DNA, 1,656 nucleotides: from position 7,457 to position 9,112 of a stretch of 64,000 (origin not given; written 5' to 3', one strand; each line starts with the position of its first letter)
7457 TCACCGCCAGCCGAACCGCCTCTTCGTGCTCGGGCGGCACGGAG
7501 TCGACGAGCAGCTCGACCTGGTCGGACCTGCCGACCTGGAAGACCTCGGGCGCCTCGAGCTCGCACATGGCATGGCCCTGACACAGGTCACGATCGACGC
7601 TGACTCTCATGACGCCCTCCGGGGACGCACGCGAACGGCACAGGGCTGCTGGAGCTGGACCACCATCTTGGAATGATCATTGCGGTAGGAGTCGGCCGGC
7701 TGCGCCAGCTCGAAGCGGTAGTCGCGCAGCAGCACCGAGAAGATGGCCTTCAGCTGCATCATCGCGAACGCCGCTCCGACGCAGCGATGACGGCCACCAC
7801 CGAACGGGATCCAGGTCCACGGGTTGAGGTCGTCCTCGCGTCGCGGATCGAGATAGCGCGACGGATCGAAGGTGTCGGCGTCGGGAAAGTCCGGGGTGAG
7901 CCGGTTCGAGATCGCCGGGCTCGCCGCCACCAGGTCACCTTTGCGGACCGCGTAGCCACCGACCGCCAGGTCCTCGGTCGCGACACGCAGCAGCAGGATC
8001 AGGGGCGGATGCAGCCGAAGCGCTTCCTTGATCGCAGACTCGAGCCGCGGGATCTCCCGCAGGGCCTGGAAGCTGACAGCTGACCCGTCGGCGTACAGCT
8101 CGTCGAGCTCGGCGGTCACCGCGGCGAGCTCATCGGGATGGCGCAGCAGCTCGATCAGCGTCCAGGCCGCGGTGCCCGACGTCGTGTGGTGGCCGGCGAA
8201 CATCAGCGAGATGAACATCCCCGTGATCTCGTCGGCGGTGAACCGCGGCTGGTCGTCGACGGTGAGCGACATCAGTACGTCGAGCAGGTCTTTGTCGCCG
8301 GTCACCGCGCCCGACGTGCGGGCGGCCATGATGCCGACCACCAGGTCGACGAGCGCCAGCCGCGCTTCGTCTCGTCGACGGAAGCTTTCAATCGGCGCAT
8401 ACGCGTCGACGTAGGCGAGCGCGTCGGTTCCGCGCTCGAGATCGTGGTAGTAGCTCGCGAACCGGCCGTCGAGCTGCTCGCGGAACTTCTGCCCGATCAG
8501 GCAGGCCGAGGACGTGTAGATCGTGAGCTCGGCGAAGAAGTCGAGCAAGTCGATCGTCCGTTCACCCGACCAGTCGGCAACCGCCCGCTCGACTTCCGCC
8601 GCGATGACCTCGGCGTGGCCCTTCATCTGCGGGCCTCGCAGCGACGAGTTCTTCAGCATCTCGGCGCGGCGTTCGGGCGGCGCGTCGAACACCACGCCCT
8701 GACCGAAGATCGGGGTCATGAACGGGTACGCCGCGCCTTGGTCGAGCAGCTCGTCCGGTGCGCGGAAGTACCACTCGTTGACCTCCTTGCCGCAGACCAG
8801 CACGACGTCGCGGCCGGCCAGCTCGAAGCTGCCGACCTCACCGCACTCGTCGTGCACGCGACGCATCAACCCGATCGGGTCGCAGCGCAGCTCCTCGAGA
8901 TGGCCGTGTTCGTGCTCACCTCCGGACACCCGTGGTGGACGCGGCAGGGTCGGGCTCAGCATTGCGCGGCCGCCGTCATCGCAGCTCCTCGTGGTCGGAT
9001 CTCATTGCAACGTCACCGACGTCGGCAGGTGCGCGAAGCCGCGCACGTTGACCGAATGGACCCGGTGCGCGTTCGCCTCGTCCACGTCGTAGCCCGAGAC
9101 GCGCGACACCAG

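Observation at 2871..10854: Sterol-type operon with three P450s (CYP51, CYP142-like, CYP123-like), a ferredoxin, an orphan binding protein and a cofactor-free isomerase-like gene, under a TetR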

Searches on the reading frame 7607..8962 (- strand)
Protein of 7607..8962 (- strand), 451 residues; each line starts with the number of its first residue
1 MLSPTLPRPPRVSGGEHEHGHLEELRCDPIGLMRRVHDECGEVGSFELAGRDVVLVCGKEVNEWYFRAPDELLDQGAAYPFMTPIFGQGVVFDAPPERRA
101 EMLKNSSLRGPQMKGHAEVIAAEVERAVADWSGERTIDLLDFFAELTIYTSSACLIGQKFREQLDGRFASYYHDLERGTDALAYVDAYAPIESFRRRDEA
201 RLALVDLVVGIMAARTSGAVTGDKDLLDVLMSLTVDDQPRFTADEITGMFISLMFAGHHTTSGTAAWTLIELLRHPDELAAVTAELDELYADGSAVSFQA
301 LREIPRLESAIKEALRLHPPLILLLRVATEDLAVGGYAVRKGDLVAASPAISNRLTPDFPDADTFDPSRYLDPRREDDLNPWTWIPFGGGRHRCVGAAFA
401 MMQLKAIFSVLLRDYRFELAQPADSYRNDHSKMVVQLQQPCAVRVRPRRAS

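Call 4: search_protein_families(library=pfam, proteins=[window:7607-8962:-])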
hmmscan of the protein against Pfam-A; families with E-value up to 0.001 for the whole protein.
window:7607-8962:- (451 aa): 1 family
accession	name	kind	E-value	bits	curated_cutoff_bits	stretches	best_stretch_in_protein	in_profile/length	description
PF00067.27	p450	-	3e-59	201.4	22.8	1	32-441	24-458/462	Cytochrome P450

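Call 5: search_protein_families(library=ncbifam, proteins=[window:7607-8962:-])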
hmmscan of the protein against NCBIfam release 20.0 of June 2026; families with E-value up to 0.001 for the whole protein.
window:7607-8962:- (451 aa): 10 families
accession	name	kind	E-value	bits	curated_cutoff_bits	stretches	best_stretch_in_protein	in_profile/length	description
NF051859.1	AlbFlvMonOxTrpSyn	equivalog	8.7e-44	149.8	700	1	7-425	19-437/457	bifunctional albaflavenone monooxygenase/terpene synthase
NF050147.1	aminopyruv_ApyO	equivalog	2.2e-37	128.8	525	1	106-422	97-400/444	RiPP biosynthesis cytochrome P450 ApyO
NF045812.1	PentlenOxigase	equivalog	1.1e-32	113.5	800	1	79-424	72-418/444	pentalenene oxygenase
TIGR04538.1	P450_cycloAA_1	subfamily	3.5e-19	68.9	500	1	222-413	192-364/395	cytochrome P450, cyclodipeptide synthase-associated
NF041802.1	P450_SolI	exception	1.2e-13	50.4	850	1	188-426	199-408/424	solanimycin biosynthesis cytochrome P450 SolI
NF045816.1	PentlenlactSyn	equivalog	1.4e-13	50.3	700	1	228-432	202-384/396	pentalenolactone synthase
TIGR04515.1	P450_rel_GT_act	subfamily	9.3e-12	45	343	1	300-373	252-326/386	P450-derived glycosyltransferase activator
NF041177.1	Cyp119_Thmprot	equivalog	1.1e-09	37.5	680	1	305-411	240-336/368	cytochrome P450 Cyp119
TIGR04458.1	CYP450_TxtE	equivalog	3.3e-07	29.3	500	1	309-417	278-375/403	4-nitrotryptophan synthase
NF053744.1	FAProxCypCBc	equivalog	1.4e-06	27.1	600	1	308-421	277-390/416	CYP152 family fatty-acid peroxygenase CypC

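Call 6: search_solved_structures(query=window:7607-8962:-, max_evalue=1e-20)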
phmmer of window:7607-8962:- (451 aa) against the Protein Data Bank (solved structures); distinct sequences matched with E-value up to 1e-20: 184 (the best 60 are shown).
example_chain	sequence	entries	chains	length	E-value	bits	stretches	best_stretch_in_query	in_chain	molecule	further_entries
7tef_A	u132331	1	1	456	4.5e-207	691.3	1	9-450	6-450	Cytochrome P450 51B1 Cyp51B1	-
1e9x_A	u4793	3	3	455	3.1e-205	685.2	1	10-448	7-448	CYTOCHROME P450 51-LIKE RV0764C | CYTOCHROME P450 51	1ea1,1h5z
1x8v_A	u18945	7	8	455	2.8e-204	682.1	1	10-448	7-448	Cytochrome P450 51 | STEROL 14ALPHA-DEMETHYLASE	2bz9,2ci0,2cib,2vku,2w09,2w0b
2w0a_A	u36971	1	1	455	2e-203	679.2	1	10-448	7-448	CYTOCHROME P450 51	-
1u13_A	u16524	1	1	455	7.3e-203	677.4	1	10-448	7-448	Cytochrome P450 51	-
7jj1_A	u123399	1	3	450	9.8e-128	429.8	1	4-449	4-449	Cytochrome P450 51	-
6mcw_A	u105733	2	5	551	1.5e-127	429.1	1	4-450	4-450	Cytochrome P450 51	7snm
6mi0_A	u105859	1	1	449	1.6e-127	429.1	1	4-448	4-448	Cytochrome P450 51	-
6q2c_A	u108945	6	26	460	1.3e-69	238.3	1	35-445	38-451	Obtusifoliol 14alphademethylase | Obtusifoliol 14alphademethylase, putative | sterol 14a-demethylase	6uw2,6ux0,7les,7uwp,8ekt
9bat_A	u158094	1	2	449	3.8e-65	223.5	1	18-421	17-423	Lanosterol 14-alpha demethylase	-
3jus_A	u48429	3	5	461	4.7e-63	216.6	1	9-421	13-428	Lanosterol 14-alpha demethylase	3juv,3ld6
8yqo_A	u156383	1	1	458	6.7e-63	216.1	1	20-421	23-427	Lanosterol 14-alpha demethylase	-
4uhl_A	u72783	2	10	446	6.9e-63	216.1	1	20-421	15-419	STEROL 14-ALPHA DEMETHYLASE | Lanosterol 14-alpha demethylase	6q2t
4uhi_A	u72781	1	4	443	8.1e-63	215.8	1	20-421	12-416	STEROL 14-ALPHA DEMETHYLASE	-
6uez_A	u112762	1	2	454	4.2e-61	210.2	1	20-421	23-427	Lanosterol 14-alpha demethylase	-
9wat_A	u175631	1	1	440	1.1e-48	169.2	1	10-446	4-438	Cytochrome P450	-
3dbg_A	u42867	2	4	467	3e-31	111.8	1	3-421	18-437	Putative cytochrome P450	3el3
7f3h_A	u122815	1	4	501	7.1e-26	94.1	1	111-449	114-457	Bifunctional cytochrome P450/NADPH--P450 reductase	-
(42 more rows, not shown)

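Call 13: find_encoding_contigs(protein=window:7607-8962:-, flank=10000, max_places=6)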
Protein window:7607-8962:- (451 aa): no gene with exactly this product is on record in the collection.

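Call 14: find_related_loci(query=window:7607-8962:-, collection=genome_contigs, flank=10000)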
Query window:7607-8962:- (451 aa) in genome_contigs; peptide patterns used: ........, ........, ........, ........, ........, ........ (x = any residue, [..] = any of these).
600 stretches matched a pattern (row limit reached: there are more); 532 encode a relative of the query (tblastn E <= 1e-3); the best 80 are kept; 80 distinct loci.
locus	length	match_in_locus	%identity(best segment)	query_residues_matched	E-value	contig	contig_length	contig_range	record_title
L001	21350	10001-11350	89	1-450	0e+0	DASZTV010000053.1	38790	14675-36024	MAG TPA_asm: Mycobacteriales bacterium isolate SMAG_U6086 k141_1163432, whole genome shotgun sequence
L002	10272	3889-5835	85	5-450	0e+0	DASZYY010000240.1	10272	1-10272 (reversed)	MAG TPA_asm: Mycobacteriales bacterium isolate SMAG_U6222 k141_1067378, whole genome shotgun sequence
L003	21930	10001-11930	85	1-446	0e+0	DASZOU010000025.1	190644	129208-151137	MAG TPA_asm: Mycobacteriales bacterium isolate SMAG_U5953 k141_39564, whole genome shotgun sequence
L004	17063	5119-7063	83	6-450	0e+0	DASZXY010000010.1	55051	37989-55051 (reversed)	MAG TPA_asm: Mycobacteriales bacterium isolate SMAG_U6196 k141_15249, whole genome shotgun sequence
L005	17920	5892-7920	83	10-448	0e+0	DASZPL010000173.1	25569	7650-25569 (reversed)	MAG TPA_asm: Mycobacteriales bacterium isolate SMAG_U5970 k141_562674, whole genome shotgun sequence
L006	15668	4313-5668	81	1-451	0e+0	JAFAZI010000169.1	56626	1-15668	MAG: Frankiaceae bacterium isolate CP_BM_RX_R9_1 BM_RX_R9_k147_2669204, whole genome shotgun sequence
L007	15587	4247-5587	80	1-445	0e+0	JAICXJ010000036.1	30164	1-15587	MAG: Frankiales bacterium isolate LS_FP_2_bin.109 k141_5182517_length_30164_cov_20.2263, whole genome shotgun sequence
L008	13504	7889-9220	76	5-448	0e+0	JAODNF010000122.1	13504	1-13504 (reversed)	MAG: Frankiales bacterium isolate RYN_111 scaffold_2068736, whole genome shotgun sequence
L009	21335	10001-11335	74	9-451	0e+0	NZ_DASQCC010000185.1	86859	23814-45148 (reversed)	MAG: Actinophytocola sp. isolate SMAG_U11689 k141_462529, whole genome shotgun sequence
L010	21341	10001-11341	74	9-448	0e+0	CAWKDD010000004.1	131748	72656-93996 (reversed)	MAG: uncultured Acidimicrobiales bacterium isolate MFD05512.bin.2.134 genome assembly, contig: contig_45425, whole genom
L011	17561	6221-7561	71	5-448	0e+0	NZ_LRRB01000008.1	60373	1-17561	Aldersonia kunmingensis strain DSM 45001 contig018, whole genome shotgun sequence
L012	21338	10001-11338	75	9-451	0e+0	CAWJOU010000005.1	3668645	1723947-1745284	MAG: uncultured Actinomycetota bacterium isolate MFD04434.bin.1.50 genome assembly, contig: contig_5323, whole genome sh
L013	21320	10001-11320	74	8-444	0e+0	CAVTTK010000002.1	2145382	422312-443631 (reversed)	MAG: uncultured Acidimicrobiaceae bacterium isolate MFD09495.bin.2.54 genome assembly, contig: contig_139, whole genome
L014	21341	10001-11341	72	5-448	0e+0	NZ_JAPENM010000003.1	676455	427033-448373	Aldersonia sp. NBC_00410 NBC_00410_27, whole genome shotgun sequence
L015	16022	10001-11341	71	5-448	0e+0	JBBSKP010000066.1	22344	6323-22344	MAG: Mycobacteriales bacterium isolate metawrap_LS4_18 metawrap_LS4_18_K_674686_L_22344_cov_40.6476, whole genome shotgu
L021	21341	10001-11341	71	5-448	0e+0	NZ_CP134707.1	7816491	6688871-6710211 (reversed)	Rhodococcus opacus strain DSM 43205 chromosome, complete genome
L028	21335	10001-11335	71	9-451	0e+0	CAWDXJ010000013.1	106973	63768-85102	MAG: uncultured Acidimicrobiales bacterium isolate MFD05705.bin.2.44 genome assembly, contig: contig_88376, whole genome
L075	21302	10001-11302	71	18-448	0e+0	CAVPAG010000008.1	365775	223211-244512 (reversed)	MAG: uncultured Actinomycetota bacterium isolate MFD09848.bin.3.70 genome assembly, contig: contig_3556, whole genome sh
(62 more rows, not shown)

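Call 28: search_solved_structures(query=window:7607-8962:-, max_evalue=1e-200, show_alignments=2)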
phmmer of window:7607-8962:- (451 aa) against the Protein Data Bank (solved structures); distinct sequences matched with E-value up to 1e-200: 5.
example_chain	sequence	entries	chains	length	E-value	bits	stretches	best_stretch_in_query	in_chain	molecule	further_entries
7tef_A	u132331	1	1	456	4.5e-207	691.3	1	9-450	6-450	Cytochrome P450 51B1 Cyp51B1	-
1e9x_A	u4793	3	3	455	3.1e-205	685.2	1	10-448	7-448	CYTOCHROME P450 51-LIKE RV0764C | CYTOCHROME P450 51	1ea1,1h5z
1x8v_A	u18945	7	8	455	2.8e-204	682.1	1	10-448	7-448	Cytochrome P450 51 | STEROL 14ALPHA-DEMETHYLASE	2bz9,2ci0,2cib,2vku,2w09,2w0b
2w0a_A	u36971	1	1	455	2e-203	679.2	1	10-448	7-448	CYTOCHROME P450 51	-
1u13_A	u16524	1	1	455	7.3e-203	677.4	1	10-448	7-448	Cytochrome P450 51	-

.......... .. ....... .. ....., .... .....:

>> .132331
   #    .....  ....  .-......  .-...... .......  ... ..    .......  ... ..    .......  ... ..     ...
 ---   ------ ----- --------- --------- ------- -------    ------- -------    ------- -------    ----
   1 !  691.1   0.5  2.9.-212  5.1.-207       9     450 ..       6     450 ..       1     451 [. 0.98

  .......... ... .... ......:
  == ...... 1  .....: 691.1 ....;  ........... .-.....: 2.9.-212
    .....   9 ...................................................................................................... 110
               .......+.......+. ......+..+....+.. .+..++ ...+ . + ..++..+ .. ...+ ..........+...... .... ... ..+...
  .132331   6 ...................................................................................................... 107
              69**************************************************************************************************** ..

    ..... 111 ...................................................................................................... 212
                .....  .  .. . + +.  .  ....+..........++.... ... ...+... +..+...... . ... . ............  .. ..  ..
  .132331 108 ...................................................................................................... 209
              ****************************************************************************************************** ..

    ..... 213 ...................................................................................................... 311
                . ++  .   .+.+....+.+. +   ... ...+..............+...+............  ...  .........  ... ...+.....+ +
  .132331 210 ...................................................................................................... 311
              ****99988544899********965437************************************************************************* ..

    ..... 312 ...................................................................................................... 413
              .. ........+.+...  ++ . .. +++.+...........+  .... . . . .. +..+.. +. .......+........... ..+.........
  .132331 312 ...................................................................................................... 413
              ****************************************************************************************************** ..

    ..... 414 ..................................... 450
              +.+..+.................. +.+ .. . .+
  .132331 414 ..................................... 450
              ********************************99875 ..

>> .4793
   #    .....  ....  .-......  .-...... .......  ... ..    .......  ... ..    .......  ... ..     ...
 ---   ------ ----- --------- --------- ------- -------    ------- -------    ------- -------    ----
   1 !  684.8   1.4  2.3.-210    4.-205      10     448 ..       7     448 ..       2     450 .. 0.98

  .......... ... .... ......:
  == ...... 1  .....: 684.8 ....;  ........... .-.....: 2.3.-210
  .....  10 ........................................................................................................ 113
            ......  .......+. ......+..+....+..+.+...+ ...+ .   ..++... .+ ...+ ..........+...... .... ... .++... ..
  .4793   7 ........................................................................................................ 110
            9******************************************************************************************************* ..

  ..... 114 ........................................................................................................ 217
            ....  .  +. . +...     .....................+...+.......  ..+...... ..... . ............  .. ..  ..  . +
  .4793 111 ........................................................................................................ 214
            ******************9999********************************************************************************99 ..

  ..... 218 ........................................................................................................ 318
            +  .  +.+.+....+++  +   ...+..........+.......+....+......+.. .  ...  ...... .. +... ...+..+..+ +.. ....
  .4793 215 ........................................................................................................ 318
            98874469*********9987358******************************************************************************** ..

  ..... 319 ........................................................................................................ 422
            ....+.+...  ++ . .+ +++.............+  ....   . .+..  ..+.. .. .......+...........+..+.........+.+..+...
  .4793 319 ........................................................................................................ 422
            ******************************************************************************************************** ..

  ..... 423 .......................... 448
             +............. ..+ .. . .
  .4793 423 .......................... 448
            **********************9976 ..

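Call 63: search_protein_families(library=pfam, proteins=[L028:2771-3628:-, L028:3768-4478:-, L028:6593-7336:+, L075:12134-13600:+, L075:13483-14394:+, L075:15571-16419:+, L075:16447-17925:+, L075:18023-19606:+, L021:13409-15019:+, L021:6150-7367:+], max_evalue=0.00001)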
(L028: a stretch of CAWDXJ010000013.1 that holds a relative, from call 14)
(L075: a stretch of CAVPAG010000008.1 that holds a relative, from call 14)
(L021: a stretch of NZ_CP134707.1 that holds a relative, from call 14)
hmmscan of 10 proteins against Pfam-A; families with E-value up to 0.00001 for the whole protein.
L028:2771-3628:- (285 aa): 1 family
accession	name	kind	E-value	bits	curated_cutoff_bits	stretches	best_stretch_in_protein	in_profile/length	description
PF00296.26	Bac_luciferase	-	1.4e-48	166.3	27.9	1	17-247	26-238/314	Luciferase-like monooxygenase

L028:3768-4478:- (236 aa): 2 families
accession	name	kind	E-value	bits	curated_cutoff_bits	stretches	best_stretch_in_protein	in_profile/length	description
PF00378.25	ECH_1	-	4.9e-36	124.8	27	1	38-231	3-195/251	Enoyl-CoA hydratase/isomerase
PF16113.10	ECH_2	-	1.3e-18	68.1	27.2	1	42-214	2-176/335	Enoyl-CoA hydratase/isomerase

L028:6593-7336:+ (247 aa): 0 families

L075:12134-13600:+ (488 aa): 1 family
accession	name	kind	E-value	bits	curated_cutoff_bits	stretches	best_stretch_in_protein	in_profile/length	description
PF00171.27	Aldedh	-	3.8e-148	494.3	23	1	23-482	7-459/461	Aldehyde dehydrogenase family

L075:13483-14394:+ (303 aa): 3 families
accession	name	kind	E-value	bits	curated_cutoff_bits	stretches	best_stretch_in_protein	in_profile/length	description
PF13561.12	adh_short_C2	-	1.5e-63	215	27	1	66-298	1-234/236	Enoyl-(Acyl carrier protein) reductase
PF00106.31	adh_short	-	1.1e-51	175.5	26.6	1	60-252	1-193/195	short chain dehydrogenase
PF08659.16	KR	-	8.9e-06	26.2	22.6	0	63-240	4-177/180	KR domain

L075:15571-16419:+ (282 aa): 5 families
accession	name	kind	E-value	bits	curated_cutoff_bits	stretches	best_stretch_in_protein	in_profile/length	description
PF13561.12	adh_short_C2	-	1.8e-48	165.6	27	1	45-280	7-235/236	Enoyl-(Acyl carrier protein) reductase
PF00106.31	adh_short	-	4.4e-30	105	26.6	1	37-225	3-190/195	short chain dehydrogenase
PF08659.16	KR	-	5.9e-12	46.3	22.6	1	37-152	3-120/180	KR domain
PF01370.27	Epimerase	-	1.1e-07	31.9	20.9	1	37-124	1-76/240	NAD dependent epimerase/dehydratase family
PF23441.1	SDR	-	7.3e-07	29.3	27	1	113-279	91-254/258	SDR-like rossmann domain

L075:16447-17925:+ (492 aa): 1 family
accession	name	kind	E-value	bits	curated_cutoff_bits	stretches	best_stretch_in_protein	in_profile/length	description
PF13458.12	Peripla_BP_6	-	2.2e-34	120.1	31.7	1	126-444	1-315/343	Periplasmic binding protein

L075:18023-19606:+ (527 aa): 1 family
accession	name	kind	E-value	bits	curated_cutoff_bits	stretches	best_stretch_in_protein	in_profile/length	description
PF13458.12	Peripla_BP_6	-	5.4e-28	99.1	31.7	1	165-482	2-315/343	Periplasmic binding protein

L021:13409-15019:+ (536 aa): 2 families
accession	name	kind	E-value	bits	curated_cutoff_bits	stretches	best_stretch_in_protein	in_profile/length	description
PF00501.34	AMP-binding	-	1e-56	192.9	29.9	1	9-371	1-368/384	AMP-binding enzyme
PF13193.12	AMP-binding_C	-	1.7e-12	48.5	24.5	1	442-517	1-76/76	AMP-binding enzyme C-terminal domain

L021:6150-7367:+ (405 aa): 1 family
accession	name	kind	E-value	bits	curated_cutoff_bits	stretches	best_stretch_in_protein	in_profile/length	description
PF00067.27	p450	-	2.5e-21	76.4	22.8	1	207-368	238-428/462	Cytochrome P450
